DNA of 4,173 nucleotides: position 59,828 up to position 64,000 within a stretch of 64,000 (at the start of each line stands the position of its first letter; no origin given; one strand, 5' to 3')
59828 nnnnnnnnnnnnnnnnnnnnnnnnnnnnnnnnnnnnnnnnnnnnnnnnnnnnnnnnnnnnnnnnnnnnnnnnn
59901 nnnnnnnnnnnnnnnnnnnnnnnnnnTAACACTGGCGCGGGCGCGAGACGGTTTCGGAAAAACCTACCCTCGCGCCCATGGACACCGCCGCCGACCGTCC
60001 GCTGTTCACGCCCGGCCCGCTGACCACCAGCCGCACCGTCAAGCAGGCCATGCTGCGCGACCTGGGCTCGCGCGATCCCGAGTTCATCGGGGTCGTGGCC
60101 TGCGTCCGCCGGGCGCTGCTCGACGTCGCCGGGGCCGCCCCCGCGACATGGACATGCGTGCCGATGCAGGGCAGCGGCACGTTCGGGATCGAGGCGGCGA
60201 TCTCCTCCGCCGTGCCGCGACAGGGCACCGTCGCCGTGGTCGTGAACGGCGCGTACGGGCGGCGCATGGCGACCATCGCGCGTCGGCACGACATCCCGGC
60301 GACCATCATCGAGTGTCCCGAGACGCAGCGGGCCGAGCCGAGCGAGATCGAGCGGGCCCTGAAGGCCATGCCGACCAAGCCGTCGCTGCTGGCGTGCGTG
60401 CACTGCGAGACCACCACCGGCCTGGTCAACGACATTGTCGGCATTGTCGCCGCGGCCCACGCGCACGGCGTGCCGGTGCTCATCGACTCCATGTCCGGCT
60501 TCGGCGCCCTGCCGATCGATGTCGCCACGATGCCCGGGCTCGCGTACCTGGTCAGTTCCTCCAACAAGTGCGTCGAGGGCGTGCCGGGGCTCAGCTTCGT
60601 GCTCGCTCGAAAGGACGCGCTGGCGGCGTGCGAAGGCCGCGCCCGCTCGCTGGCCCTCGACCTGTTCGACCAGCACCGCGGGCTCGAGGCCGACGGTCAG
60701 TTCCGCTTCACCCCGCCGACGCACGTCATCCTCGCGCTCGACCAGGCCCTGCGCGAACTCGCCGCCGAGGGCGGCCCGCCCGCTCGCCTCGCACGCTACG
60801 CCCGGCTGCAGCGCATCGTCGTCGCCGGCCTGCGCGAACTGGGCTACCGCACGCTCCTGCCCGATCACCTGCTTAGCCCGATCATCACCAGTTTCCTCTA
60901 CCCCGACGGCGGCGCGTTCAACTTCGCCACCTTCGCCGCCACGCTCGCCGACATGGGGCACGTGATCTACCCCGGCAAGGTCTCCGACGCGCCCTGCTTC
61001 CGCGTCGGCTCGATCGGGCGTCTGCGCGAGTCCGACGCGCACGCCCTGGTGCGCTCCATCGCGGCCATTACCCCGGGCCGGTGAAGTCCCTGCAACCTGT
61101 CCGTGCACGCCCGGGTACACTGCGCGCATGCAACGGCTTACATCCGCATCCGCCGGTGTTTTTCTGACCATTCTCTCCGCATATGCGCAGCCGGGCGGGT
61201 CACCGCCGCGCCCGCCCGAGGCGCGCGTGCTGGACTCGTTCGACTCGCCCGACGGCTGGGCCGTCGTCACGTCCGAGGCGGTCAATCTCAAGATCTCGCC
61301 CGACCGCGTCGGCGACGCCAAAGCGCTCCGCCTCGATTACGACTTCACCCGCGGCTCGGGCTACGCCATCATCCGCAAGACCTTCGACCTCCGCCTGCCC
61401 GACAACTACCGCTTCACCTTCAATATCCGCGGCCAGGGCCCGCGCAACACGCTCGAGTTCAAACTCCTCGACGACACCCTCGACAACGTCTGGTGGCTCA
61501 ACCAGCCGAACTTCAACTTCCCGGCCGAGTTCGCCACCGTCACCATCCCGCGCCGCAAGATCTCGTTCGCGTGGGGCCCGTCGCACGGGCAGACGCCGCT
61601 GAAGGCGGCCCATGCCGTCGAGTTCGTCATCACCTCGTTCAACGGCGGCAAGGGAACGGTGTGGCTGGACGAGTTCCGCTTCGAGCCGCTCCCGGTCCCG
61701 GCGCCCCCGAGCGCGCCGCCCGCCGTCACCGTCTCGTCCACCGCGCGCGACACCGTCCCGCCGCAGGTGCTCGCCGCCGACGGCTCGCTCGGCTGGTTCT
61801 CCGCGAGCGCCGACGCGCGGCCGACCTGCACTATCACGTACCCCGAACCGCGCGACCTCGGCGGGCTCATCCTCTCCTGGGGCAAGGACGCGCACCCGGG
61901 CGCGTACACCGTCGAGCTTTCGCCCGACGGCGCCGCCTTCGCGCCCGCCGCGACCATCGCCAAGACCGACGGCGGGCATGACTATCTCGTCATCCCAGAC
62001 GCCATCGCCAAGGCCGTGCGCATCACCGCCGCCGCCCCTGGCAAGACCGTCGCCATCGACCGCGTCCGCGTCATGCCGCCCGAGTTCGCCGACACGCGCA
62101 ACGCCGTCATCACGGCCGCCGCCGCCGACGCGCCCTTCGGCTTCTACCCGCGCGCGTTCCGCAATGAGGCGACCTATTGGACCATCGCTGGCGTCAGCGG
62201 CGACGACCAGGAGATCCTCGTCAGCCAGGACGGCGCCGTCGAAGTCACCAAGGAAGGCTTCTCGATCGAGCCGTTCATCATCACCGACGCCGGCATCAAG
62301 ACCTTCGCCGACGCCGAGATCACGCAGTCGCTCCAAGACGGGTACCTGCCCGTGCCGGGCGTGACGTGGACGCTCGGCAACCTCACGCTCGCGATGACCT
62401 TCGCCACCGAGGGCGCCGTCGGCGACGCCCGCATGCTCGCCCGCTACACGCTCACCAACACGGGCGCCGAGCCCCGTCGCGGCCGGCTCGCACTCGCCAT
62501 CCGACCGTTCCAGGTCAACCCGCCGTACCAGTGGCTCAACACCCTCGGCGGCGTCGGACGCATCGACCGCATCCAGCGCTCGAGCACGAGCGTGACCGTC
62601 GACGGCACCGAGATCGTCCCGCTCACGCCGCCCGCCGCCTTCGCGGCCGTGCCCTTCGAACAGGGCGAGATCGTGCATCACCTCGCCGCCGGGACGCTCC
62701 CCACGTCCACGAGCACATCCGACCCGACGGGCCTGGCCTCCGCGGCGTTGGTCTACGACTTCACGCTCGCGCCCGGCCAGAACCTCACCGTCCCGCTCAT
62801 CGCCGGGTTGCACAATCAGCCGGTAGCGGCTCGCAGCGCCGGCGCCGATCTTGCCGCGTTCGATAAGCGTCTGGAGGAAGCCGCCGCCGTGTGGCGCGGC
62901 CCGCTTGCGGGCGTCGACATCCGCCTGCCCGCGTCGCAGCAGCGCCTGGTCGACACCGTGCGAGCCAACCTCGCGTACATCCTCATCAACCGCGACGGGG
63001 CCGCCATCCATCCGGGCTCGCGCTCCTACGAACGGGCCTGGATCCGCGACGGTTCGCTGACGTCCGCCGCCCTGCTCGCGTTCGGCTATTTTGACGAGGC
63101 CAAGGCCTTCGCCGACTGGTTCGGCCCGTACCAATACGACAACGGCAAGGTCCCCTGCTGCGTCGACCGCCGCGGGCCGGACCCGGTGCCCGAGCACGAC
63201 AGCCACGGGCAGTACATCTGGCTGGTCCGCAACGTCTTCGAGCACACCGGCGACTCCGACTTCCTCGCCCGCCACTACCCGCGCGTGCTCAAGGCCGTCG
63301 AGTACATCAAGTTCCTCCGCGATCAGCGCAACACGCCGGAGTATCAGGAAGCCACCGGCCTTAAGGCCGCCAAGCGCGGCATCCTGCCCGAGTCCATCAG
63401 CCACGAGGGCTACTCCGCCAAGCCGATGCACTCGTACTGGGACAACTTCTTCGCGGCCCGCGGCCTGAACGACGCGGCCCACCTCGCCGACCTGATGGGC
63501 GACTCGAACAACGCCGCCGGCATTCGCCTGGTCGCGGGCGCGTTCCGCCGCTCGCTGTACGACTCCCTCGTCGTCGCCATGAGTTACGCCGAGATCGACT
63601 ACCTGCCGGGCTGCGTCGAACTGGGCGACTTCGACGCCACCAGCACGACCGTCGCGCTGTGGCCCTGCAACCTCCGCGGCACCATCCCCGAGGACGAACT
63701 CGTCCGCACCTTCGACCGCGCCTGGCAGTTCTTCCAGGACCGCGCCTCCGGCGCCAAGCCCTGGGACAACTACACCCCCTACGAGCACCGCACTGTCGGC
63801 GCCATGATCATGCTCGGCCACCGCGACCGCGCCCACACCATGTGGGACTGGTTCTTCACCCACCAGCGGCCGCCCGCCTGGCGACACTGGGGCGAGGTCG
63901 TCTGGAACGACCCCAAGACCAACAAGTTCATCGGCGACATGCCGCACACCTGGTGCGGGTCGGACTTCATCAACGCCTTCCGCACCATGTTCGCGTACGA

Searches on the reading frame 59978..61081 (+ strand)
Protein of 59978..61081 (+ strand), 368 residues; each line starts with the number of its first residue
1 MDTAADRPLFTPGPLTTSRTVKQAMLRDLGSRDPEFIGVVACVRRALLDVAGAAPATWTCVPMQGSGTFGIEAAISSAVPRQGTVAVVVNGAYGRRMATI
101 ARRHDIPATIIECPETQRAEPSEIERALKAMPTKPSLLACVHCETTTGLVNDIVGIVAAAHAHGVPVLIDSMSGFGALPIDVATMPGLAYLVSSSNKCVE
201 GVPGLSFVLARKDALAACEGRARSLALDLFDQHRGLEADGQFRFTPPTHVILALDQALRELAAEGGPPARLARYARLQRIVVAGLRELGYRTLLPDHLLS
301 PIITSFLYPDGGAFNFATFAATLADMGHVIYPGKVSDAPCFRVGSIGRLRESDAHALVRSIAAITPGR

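Call 40: search_protein_families(library=pfam, proteins=[window:59978-61081:+], max_evalue=0.001)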
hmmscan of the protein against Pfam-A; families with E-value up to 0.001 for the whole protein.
window:59978-61081:+ (368 aa): 2 families
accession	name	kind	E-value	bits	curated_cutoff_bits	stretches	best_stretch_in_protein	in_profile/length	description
PF00266.25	Aminotran_5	-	4.6e-15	55.9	21.5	1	64-294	68-301/371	Aminotransferase class-V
PF01170.24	UPF0020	-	2.9e-05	24.3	22.3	0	45-81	18-54/197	RMKL-like, methyltransferase domain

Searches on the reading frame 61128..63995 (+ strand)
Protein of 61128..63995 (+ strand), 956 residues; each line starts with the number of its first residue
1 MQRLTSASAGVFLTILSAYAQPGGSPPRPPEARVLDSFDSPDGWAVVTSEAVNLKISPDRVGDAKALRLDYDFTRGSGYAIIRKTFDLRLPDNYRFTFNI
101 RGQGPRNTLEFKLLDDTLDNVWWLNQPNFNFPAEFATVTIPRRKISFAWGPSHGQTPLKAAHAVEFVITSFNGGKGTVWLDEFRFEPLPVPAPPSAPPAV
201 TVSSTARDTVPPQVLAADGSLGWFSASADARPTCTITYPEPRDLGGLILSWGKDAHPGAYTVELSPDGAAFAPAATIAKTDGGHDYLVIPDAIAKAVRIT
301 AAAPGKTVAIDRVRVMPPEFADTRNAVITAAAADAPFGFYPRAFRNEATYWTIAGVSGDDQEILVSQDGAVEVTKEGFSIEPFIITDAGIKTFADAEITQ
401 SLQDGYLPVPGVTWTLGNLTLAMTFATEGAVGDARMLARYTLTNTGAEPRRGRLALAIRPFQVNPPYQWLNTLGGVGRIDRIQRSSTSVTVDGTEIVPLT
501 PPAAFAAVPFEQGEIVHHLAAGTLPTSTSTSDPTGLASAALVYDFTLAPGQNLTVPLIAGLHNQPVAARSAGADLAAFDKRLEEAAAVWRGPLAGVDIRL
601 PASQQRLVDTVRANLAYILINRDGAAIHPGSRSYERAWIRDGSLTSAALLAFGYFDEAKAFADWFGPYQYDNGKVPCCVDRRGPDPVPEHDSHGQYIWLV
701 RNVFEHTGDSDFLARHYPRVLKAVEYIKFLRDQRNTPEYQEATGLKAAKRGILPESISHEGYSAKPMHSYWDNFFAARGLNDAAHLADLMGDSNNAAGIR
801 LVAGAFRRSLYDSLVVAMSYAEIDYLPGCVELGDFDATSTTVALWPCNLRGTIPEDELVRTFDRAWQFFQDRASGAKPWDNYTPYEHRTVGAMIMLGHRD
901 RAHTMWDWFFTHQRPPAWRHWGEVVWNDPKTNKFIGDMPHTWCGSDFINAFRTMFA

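Call 40: search_protein_families(library=pfam, proteins=[window:61128-63995:+], max_evalue=0.001)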
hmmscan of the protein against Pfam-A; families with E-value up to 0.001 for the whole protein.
window:61128-63995:+ (956 aa): 1 family
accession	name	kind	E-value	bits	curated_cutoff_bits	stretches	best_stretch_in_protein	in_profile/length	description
PF00754.31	F5_F8_type_C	-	1.8e-05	25.3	28.2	1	200-303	2-114/127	F5/8 type C domain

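Call 47: search_protein_families(library=ncbifam, proteins=[window:61128-63995:+], max_evalue=0.1)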
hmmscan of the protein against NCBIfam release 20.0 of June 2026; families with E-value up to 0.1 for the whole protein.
window:61128-63995:+ (956 aa): 3 families
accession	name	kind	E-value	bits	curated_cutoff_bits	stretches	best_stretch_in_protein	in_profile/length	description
TIGR01577.1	oligosac_amyl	hypoth_equivalog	0.0002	20.1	820.7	1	633-733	291-395/616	oligosaccharide amylase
NF041084.1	trehalase_H1_Arch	equivalog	0.074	11.7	820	0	634-662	251-279/570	alpha,alpha-trehalase TreH1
TIGR01535.1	glucan_glucosid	equivalog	0.094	11.1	741.9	0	632-676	294-339/662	glucan 1,4-alpha-glucosidase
